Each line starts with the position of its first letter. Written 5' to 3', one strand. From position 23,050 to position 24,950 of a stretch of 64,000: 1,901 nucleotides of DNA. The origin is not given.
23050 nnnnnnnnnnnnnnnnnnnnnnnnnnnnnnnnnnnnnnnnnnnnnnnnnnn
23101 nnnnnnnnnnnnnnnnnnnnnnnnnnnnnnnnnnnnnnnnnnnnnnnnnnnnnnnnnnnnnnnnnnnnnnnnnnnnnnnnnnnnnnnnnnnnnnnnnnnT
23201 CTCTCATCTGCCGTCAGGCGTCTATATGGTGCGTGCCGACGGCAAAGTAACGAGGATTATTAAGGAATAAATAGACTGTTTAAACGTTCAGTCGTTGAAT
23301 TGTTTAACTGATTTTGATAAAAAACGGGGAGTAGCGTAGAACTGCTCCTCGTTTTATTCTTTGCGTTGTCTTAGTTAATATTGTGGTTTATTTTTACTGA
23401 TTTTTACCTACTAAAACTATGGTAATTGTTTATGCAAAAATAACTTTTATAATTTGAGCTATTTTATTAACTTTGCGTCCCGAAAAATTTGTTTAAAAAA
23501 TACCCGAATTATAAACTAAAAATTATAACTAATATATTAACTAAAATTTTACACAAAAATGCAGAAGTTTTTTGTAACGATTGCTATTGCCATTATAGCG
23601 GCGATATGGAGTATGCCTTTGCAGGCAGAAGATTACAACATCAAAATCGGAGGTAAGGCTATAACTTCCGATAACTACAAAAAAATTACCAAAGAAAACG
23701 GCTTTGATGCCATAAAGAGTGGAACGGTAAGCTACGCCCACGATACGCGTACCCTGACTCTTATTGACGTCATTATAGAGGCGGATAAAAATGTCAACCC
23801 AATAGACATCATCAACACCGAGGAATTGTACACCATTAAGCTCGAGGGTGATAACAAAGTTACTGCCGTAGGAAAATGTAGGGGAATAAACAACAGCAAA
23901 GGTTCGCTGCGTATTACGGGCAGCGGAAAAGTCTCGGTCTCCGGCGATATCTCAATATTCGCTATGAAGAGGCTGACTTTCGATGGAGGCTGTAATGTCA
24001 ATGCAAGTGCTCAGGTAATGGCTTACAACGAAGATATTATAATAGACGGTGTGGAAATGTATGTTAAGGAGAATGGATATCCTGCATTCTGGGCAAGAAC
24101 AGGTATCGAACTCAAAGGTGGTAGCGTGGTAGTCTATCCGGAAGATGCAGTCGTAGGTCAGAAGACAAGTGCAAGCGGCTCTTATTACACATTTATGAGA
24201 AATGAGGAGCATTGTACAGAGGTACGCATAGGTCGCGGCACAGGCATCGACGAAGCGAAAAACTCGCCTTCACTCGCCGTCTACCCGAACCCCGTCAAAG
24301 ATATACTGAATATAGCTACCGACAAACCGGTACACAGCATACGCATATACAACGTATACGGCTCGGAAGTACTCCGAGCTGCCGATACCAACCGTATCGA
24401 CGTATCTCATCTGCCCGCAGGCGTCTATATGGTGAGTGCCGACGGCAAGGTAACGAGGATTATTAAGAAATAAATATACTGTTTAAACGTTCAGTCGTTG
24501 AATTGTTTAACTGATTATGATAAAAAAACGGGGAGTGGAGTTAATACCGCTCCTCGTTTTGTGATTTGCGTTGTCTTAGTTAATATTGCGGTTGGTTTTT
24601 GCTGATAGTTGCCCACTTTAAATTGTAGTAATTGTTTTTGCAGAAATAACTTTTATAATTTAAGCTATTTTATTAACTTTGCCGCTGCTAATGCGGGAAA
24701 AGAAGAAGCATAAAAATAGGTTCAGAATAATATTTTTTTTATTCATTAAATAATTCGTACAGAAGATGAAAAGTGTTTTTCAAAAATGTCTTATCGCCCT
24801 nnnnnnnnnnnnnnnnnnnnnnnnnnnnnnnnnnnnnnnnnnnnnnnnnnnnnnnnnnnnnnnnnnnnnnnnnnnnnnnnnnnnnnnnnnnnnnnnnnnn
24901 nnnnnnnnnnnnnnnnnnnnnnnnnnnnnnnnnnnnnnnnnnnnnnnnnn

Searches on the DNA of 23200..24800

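Call 53: search_rna_families(source=window, start=23200, end=24800, threshold=evalue, max_evalue=10)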
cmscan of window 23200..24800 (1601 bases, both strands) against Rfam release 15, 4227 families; matches with E-value up to 10: 4.
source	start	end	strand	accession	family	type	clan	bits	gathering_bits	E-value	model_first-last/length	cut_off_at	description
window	24718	24800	-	RF00328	snoZ161_228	Gene; snRNA; snoRNA; CD-box;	CL00056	17.1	45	8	1-93/93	no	Small nucleolar RNA Z161/Z228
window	24646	24730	-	RF04328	snR107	Gene; snRNA; snoRNA; CD-box;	-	17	44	4.9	1-118/118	no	Fungal C/D box small nucleolar RNA 107 family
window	24507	24544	+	RF01291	SNORD97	Gene; snRNA; snoRNA; CD-box;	-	16.8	45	8.7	1-142/142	no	Small nucleolar RNA SNORD97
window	23253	23356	+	RF01472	rli40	Gene; sRNA;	-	15.7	100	0.42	1-263/263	no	Listeria sRNA rli40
